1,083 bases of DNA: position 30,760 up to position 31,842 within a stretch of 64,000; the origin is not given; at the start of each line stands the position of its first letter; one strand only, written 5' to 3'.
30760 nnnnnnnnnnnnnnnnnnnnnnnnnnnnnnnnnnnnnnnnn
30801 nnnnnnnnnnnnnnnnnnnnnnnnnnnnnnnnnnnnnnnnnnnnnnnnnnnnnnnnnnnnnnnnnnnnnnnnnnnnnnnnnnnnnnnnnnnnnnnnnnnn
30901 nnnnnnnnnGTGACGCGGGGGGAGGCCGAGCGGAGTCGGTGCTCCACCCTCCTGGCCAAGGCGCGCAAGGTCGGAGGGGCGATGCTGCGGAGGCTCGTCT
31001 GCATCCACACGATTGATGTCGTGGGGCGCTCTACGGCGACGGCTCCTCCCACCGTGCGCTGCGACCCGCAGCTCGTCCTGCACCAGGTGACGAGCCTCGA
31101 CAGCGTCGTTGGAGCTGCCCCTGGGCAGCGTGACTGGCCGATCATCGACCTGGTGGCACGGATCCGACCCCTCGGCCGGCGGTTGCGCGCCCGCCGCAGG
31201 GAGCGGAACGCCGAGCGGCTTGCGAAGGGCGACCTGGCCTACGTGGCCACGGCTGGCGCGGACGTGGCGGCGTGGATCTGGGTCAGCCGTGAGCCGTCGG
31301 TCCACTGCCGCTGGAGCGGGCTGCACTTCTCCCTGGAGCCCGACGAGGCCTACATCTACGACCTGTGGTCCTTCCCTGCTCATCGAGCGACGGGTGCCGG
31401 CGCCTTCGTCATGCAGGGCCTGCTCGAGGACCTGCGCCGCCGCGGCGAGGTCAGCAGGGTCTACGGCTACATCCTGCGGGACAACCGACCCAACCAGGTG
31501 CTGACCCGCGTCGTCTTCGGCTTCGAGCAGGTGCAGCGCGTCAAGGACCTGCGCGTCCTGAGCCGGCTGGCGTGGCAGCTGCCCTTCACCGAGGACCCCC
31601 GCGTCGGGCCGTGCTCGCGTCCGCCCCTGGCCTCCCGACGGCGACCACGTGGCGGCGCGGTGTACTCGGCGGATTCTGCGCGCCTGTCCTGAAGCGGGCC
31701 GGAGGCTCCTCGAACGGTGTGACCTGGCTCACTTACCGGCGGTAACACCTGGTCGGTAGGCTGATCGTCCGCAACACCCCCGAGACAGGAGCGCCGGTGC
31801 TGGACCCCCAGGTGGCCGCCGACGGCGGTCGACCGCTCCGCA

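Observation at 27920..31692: Dehydrogenase / adenylation enzyme / carrier protein / GNAT cassette inside a glycan locus: predicted carrier-protein-dependent pyrrolyl-2-carboxyl (Pro-derived) decoration of a polysaccharide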

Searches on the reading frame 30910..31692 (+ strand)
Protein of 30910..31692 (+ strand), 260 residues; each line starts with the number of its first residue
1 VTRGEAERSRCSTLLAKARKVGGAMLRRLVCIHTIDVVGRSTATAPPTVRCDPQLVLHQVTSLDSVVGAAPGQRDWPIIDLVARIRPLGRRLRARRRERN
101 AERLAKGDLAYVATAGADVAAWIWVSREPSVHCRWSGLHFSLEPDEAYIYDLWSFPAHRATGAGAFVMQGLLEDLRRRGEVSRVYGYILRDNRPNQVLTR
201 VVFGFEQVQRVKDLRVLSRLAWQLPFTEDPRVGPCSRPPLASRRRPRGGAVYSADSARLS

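Call 4: search_protein_families(library=pfam, proteins=[window:30910-31692:+], max_evalue=0.01)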
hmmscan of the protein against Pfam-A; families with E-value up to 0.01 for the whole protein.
window:30910-31692:+ (260 aa): 1 family
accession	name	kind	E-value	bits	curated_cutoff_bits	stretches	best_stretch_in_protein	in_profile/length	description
PF00583.31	Acetyltransf_1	-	1.8e-05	25.5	20.7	1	101-199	26-111/116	Acetyltransferase (GNAT) family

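Call 5: search_protein_families(library=ncbifam, proteins=[window:30910-31692:+], max_evalue=0.01)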
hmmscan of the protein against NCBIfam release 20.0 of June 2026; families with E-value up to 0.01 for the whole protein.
window:30910-31692:+ (260 aa): 1 family
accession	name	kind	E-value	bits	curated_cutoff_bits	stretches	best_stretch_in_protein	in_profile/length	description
NF041254.1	motor_HelR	exception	0.0019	16.5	750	1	5-104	366-464/706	RNA polymerase recycling motor ATPase HelR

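Call 25: find_related_loci(query=A1, collection=genome_contigs, flank=10000)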
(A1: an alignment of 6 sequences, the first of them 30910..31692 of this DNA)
Query A1 (260 aa) in genome_contigs; peptide patterns used: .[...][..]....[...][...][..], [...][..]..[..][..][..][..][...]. (x = any residue, [..] = any of these).
77 stretches matched a pattern; 13 encode a relative of the query (tblastn E <= 1e-3); 13 distinct loci.
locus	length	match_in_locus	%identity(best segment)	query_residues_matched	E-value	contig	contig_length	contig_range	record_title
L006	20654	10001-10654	65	25-244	2e-78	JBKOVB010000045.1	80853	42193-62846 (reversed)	MAG: Actinomycetota bacterium isolate GM_HAYS_MAG_00004 GM_HAYS_000000278380, whole genome shotgun sequence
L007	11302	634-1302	48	7-235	7e-59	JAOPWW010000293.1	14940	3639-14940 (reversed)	MAG: Frankiales bacterium isolate RYN_184 scaffold_272307, whole genome shotgun sequence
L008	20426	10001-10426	45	104-245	1e-35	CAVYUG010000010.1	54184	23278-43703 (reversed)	MAG: uncultured Actinomycetes bacterium isolate MFD04944.bin.2.130 genome assembly, contig: contig_49704, whole genome s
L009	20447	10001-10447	44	104-250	3e-31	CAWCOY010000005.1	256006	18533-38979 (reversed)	MAG: uncultured Solirubrobacterales bacterium isolate MFD04944.bin.2.93 genome assembly, contig: contig_20793, whole gen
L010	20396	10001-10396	46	104-237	8e-31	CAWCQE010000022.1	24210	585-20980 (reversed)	MAG: uncultured Actinomycetes bacterium isolate MFD05088.bin.2.167 genome assembly, contig: contig_51144, whole genome s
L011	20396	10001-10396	44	104-237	1e-29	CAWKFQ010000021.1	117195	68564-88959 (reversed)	MAG: uncultured Solirubrobacterales bacterium isolate MFD08497.bin.2.49 genome assembly, contig: contig_4878, whole geno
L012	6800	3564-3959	46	104-237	9e-30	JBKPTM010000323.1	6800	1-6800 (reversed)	MAG: Actinomycetota bacterium isolate GM_HAYS_MAG_00056 GM_HAYS_000000985702, whole genome shotgun sequence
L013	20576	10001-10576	36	24-238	2e-29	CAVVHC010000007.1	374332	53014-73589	MAG: uncultured Actinomycetota bacterium isolate MFD01721.bin.1.306 genome assembly, contig: contig_6699, whole genome s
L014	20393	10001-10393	43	106-237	5e-28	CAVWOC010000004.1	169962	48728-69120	MAG: uncultured Actinomycetes bacterium isolate MFD09603.bin.1.402 genome assembly, contig: contig_341, whole genome sho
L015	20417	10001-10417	45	99-237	7e-27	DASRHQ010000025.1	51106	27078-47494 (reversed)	MAG TPA_asm: Solirubrobacteraceae bacterium isolate SMAG_U10088 k141_1924394, whole genome shotgun sequence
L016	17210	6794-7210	39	95-237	2e-22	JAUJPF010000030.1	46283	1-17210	MAG: Solirubrobacteraceae bacterium isolate YX3bin6 opera_contig_1209, whole genome shotgun sequence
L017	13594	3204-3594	43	104-237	2e-17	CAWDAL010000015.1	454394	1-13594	MAG: uncultured Solirubrobacterales bacterium isolate MFD01721.bin.1.55 genome assembly, contig: contig_4965, whole geno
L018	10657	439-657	36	141-207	2e-4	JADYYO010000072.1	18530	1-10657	MAG: Thermomicrobiales bacterium isolate SJ531 c_000000148398, whole genome shotgun sequence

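Call 33: find_homologous_proteins(query=A1, max_evalue=0.001)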
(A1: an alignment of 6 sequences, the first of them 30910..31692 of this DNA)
Query A1 (6 sequences) (260 aa, profile of the alignment): 61 proteins with E <= 0.001 among 8000 candidates.
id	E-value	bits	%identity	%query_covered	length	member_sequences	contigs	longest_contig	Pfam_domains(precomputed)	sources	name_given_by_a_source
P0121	2.3e-107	376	100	100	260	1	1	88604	PF00583.32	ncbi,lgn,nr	ncbi:MAG: hypothetical protein JWM02_1857 [Frankiales bacterium]|nr:hypothetical protein [Frankiales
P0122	9.2e-107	374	69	92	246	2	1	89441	-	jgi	jgi:hypothetical protein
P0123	1.6e-105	370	65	85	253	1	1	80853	-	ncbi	-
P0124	1.8e-87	311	63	89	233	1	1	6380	-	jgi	jgi:ribosomal protein S18 acetylase RimI-like enzyme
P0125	4.5e-85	303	63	88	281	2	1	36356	-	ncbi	ncbi:MAG: GNAT family N-acetyltransferase [Mycobacteriales bacterium]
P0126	1.2e-84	302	45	53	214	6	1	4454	PF00583.32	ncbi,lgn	-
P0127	7.9e-83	296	43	51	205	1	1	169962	PF00583.32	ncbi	-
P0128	1.8e-74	268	60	83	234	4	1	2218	-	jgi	jgi:ribosomal protein S18 acetylase RimI-like enzyme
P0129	3.2e-74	268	56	86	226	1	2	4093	-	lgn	-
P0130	1.3e-73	266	36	81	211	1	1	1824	PF00583.32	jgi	jgi:GNAT superfamily N-acetyltransferase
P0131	3.6e-73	264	36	80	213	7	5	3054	PF00583.32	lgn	-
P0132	5.1e-73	264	45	61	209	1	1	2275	PF00583.32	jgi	jgi:ribosomal protein S18 acetylase RimI-like enzyme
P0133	1.3e-72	262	37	80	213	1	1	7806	PF00583.32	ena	-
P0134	1.9e-69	252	43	50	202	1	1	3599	PF00583.32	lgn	-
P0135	2.7e-69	252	48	57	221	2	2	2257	PF00583.32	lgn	-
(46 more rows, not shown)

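Call 42: predict_structure(alignment_id=A2)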
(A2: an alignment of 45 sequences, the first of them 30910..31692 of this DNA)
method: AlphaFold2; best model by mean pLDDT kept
length: 260 residues; sequences in the alignment: 45
mean_pLDDT: 88.6   pTM: 0.80
mean pLDDT of the five models: 88.6, 88.0, 87.1, 86.3, 85.8
residues with pLDDT >= 90: 170; 70-90: 63; 50-70: 23; < 50: 4
segments of 3 or more residues with pLDDT < 50: 257-259
pLDDT, mean of each block of 10 residues (from residue 1): 77 86 84 96 97 97 82 70 85 91 96 94 97 94 97 94 98 98 97 94 98 91 96 89 57 50
secondary structure, 60 per line:
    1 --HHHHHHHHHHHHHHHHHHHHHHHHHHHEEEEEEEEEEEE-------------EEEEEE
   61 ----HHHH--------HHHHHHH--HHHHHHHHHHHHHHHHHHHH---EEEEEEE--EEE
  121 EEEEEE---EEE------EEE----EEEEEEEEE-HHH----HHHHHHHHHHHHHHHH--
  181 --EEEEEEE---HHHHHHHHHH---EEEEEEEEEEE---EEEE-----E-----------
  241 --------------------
elements in order: H3-29 E30-41 E55-60 H65-68 H77-83 H86-105 E109-115 E118-126 E130-132 E139-141 E146-154 H163-178 E183-189 H193-202 E206-216 E220-223

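Call 45: fold_search(model_id=the predicted structure, library=pdb)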
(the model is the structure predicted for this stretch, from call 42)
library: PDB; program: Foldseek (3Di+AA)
matches with E <= 10: 875; with E <= 0.001: 40
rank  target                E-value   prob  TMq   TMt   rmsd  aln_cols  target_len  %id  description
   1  6wqc                  1.9e-07  1.00  0.45  0.40  12.0       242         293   12  Crystal structure of VipF from Legionella hackeliae in complex with CoA (released 2021-11-10)
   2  6wqb                  1.9e-07  1.00  0.44  0.40  11.0       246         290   13  Crystal structure of VipF from Legionella hackeliae in complex with acetyl-CoA (released 2021-11-10)
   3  2c27                  1.1e-06  1.00  0.44  0.39  10.5       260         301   15  The Structure of Mycothiol Synthase in Complex with des- AcetylMycothiol and CoenzymeA. (released 2005-12-01)
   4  1ozp                  2.0e-06  1.00  0.43  0.39  11.3       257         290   17  Crystal Structure of Rv0819 from Mycobacterium tuberculosis MshD-Mycothiol Synthase Acetyl-Coenzyme A Complex. (released 2003-09-09)
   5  2wpw_B                2.5e-06  1.00  0.49  0.40   6.3       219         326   17  Tandem GNAT protein from the clavulanic acid biosynthesis pathway (without AcCoA) (released 2009-12-29)
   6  2wpw_A                3.3e-06  1.00  0.47  0.39   7.0       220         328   20  Tandem GNAT protein from the clavulanic acid biosynthesis pathway (without AcCoA) (released 2009-12-29)
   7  2wpw_C                4.2e-06  1.00  0.47  0.39   4.7       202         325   20  Tandem GNAT protein from the clavulanic acid biosynthesis pathway (without AcCoA) (released 2009-12-29)
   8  7wx6                  6.0e-06  1.00  0.43  0.42  11.3       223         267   12  A Legionella acetyltransferase VipF (released 2022-09-14)
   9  1sqh                  6.8e-06  1.00  0.43  0.38   7.4       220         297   12  X-RAY STRUCTURE OF DROSOPHILA MALONOGASTER PROTEIN Q9VR51 NORTHEAST STRUCTURAL GENOMICS CONSORTIUM TARGET FR87. (released 2004-04-06)
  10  7wx7                  8.2e-06  1.00  0.45  0.42  11.2       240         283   12  complex of a legionella acetyltransferase VipF and COA/ACO (released 2023-02-22)
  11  7wx5                  1.1e-05  1.00  0.45  0.41   8.7       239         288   12  a Legionella acetyltransferase effector VipF (released 2023-02-22)
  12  7q3a_B                1.2e-05  1.00  0.42  0.33   5.6       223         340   13  Crystal structure of MAB_4324 a tandem repeat GNAT from Mycobacterium abscessus (released 2022-05-04)
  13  2wpx_A                1.6e-05  1.00  0.44  0.36   7.8       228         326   18  Tandem GNAT protein from the clavulanic acid biosynthesis pathway (with AcCoA) (released 2009-12-29)
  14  3frm_C                2.3e-05  1.00  0.45  0.46   6.6       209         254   10  The crystal structure of a functionally unknown conserved protein from Staphylococcus epidermidis ATCC 12228. (released 2009-01-27)
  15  3frm_D                2.6e-05  1.00  0.43  0.44   6.1       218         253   10  The crystal structure of a functionally unknown conserved protein from Staphylococcus epidermidis ATCC 12228. (released 2009-01-27)
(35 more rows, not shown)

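Call 47: search_protein_families(library=pfam, proteins=[L007:442-1341:+, L007:1155-2387:-, L007:2317-4287:+, L007:4555-6096:+, L007:6540-7298:-, L016:6904-8220:+, L016:8222-10216:+, L016:10173-11987:+, L016:12325-13074:-, L016:3475-4890:-], max_evalue=0.001)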
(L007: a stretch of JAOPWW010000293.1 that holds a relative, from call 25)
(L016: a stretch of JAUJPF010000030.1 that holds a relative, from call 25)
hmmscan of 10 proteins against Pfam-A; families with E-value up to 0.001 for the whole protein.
L007:442-1341:+ (299 aa): 1 family
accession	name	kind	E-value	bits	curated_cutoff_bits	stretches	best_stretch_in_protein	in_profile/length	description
PF00583.31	Acetyltransf_1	-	1.7e-05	25.5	20.7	1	156-257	29-116/116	Acetyltransferase (GNAT) family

L007:1155-2387:- (410 aa): 0 families

L007:2317-4287:+ (656 aa): 3 families
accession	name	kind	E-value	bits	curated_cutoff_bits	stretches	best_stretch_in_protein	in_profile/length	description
PF00733.27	Asn_synthase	-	1.2e-88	298.6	21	1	239-623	3-353/354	Asparagine synthase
PF13537.11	GATase_7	-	2e-32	112.2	25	1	49-167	2-122/123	Glutamine amidotransferase domain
PF13522.11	GATase_6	-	4.9e-32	111.1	27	1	33-162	1-130/130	Glutamine amidotransferase domain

L007:4555-6096:+ (513 aa): 2 families
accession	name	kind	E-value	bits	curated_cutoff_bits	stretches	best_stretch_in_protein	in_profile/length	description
PF00501.34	AMP-binding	-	3.4e-72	243.8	29.9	1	16-364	3-384/384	AMP-binding enzyme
PF13193.12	AMP-binding_C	-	9.5e-14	52.5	24.5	1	420-495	1-76/76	AMP-binding enzyme C-terminal domain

L007:6540-7298:- (252 aa): 0 families

L016:6904-8220:+ (438 aa): 1 family
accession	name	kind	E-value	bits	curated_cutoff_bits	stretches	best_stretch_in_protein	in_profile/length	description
PF02540.23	NAD_synthase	-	1.8e-41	142.3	21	2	280-409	99-226/242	NAD synthase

L016:8222-10216:+ (664 aa): 4 families
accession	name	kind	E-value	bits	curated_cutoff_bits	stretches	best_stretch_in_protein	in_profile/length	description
PF00733.27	Asn_synthase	-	1e-91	308.7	21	1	243-631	2-354/354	Asparagine synthase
PF13537.11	GATase_7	-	1.9e-36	125.2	25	1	49-167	2-122/123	Glutamine amidotransferase domain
PF13522.11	GATase_6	-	5e-32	111.1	27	1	33-162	1-130/130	Glutamine amidotransferase domain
PF12481.13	DUF3700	-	0.00099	19.1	27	0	116-165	126-175/228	Aluminium induced protein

L016:10173-11987:+ (604 aa): 3 families
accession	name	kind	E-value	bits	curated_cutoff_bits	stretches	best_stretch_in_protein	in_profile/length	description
PF00501.34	AMP-binding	-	4e-95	319.3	29.9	1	114-462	2-384/384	AMP-binding enzyme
PF13193.12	AMP-binding_C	-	3.5e-19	69.9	24.5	1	518-593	1-76/76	AMP-binding enzyme C-terminal domain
PF23562.2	AMP-binding_C_3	-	0.00039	21.2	20.8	1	504-554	2-53/124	AMP-binding enzyme C-terminal domain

L016:12325-13074:- (249 aa): 0 families

L016:3475-4890:- (471 aa): 1 family
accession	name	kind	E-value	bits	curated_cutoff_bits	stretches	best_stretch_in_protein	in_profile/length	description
PF02086.21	MethyltransfD12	-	3.7e-11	43.7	22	1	145-214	1-70/253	D12 class N6 adenine-specific DNA methyltransferase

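Call 54: search_protein_families(library=pfam, alignment_id=A3, max_evalue=0.0001)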
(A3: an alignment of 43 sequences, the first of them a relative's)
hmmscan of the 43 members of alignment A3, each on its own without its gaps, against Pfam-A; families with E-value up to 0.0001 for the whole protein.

A. member 1, L009:944-1558:- (204 aa): 2 families
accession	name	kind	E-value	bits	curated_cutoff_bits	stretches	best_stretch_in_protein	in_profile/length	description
PF03330.24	DPBB_1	-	1.7e-09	38.2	28.8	1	116-199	5-82/83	Lytic transglycolase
PF01471.23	PG_binding_1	-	1.1e-08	35.6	23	1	53-108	1-57/57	Putative peptidoglycan binding domain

B. families by the number of members that match (of 43 scanned): 50 families (the first 25 are shown)
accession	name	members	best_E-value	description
PF00171.27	Aldedh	2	6.3e-151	Aldehyde dehydrogenase family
PF14023.12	Bestrophin-like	2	8.7e-37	Bestrophin-like domain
PF00005.33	ABC_tran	2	1.6e-30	ABC transporter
PF02129.25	Peptidase_S15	2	1.2e-28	X-Pro dipeptidyl-peptidase (S15 family)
PF08530.16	PepX_C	2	3e-24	X-Pro dipeptidyl-peptidase C-terminal non-catalytic domain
PF00353.25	HemolysinCabind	2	6.6e-11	RTX calcium-binding nonapeptide repeat (4 copies)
PF12399.14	BCA_ABC_TP_C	2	6.6e-09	Branched-chain amino acid ATP-binding cassette transporter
PF00326.27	Peptidase_S9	2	7.9e-07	Prolyl oligopeptidase family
PF01654.22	Cyt_bd_oxida_I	1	3.6e-114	Cytochrome bd terminal oxidase subunit I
PF18276.7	TcA_TcB_BD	1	2.3e-111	Tc toxin complex TcA C-terminal TcB-binding domain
PF02322.20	Cyt_bd_oxida_II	1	6.3e-60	Cytochrome bd terminal oxidase subunit II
PF20220.3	ABC_toxin_N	1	2.7e-48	ABC toxin N-terminal region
PF00296.26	Bac_luciferase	1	5.4e-48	Luciferase-like monooxygenase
PF13458.12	Peripla_BP_6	1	1.2e-44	Periplasmic binding protein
PF00202.27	Aminotran_3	1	2.7e-43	Aminotransferase class-III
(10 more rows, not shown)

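Call 61: search_protein_families(library=pfam, alignment_id=A2, max_evalue=1)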
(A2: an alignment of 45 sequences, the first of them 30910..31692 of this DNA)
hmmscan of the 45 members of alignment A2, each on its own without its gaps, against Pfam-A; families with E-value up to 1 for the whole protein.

A. member 1, window:30910-31692:+ (260 aa): 1 family
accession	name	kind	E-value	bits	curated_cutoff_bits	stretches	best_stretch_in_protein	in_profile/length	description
PF00583.31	Acetyltransf_1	-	1.8e-05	25.5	20.7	1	101-199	26-111/116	Acetyltransferase (GNAT) family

B. families by the number of members that match (of 45 scanned): 19 families
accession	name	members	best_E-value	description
PF00583.31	Acetyltransf_1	44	6.9e-11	Acetyltransferase (GNAT) family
PF13302.13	Acetyltransf_3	31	2.1e-07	Acetyltransferase (GNAT) domain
PF08445.16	FR47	29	1.4e-05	FR47-like protein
PF13508.13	Acetyltransf_7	28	8.2e-06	Acetyltransferase (GNAT) domain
PF13673.13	Acetyltransf_10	20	0.00012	Acetyltransferase (GNAT) domain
PF13523.12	Acetyltransf_8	14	5.3e-06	Acetyltransferase (GNAT) domain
PF14542.12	Acetyltransf_CG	10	0.008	GCN5-related N-acetyl-transferase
PF17013.11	Acetyltransf_15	8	0.0043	Putative acetyl-transferase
PF13880.12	Acetyltransf_13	6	0.092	ESCO1/2 acetyl-transferase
PF11139.14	SfLAP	3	0.014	Sap, sulfolipid-1-addressing protein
PF08021.17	FAD_binding_9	1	0.006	Siderophore-interacting FAD-binding domain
PF07683.19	CobW_C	1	0.022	Cobalamin synthesis protein cobW C-terminal domain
PF13527.13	Acetyltransf_9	1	0.092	Acetyltransferase (GNAT) domain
PF13545.12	HTH_Crp_2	1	0.15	Crp-like helix-turn-helix domain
PF08530.16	PepX_C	1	0.15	X-Pro dipeptidyl-peptidase C-terminal non-catalytic domain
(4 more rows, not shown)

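Call 67: find_related_loci(query=A1, collection=metagenome_contigs, flank=10000)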
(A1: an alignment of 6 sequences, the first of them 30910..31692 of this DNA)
Query A1 (260 aa) in metagenome_contigs; peptide patterns used: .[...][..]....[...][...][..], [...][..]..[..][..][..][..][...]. (x = any residue, [..] = any of these).
136 stretches matched a pattern; 17 encode a relative of the query (tblastn E <= 1e-3); 17 distinct loci.
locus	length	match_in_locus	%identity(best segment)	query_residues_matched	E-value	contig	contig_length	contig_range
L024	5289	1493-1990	46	72-237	9e-38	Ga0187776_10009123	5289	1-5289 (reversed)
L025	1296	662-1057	50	104-236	6e-38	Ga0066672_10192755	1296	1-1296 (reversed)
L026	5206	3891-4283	46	104-236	1e-29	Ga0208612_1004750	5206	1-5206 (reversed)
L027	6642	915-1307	46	104-236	1e-29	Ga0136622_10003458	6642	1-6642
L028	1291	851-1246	45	104-237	1e-30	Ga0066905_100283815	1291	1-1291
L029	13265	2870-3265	43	104-237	2e-29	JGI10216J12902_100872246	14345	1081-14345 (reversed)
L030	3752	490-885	43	104-237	1e-28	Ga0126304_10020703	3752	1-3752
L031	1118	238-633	43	104-237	6e-29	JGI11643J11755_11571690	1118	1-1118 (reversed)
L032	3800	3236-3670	41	92-237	4e-28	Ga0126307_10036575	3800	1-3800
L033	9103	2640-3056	45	99-237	3e-27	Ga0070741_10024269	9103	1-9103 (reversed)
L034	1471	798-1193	42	104-237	2e-26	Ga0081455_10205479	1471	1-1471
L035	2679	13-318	45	135-237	1e-21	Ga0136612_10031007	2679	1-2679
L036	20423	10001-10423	38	93-236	1e-21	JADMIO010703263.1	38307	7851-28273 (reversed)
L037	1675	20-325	44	135-237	7e-20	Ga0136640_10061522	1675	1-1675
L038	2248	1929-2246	40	104-211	8e-19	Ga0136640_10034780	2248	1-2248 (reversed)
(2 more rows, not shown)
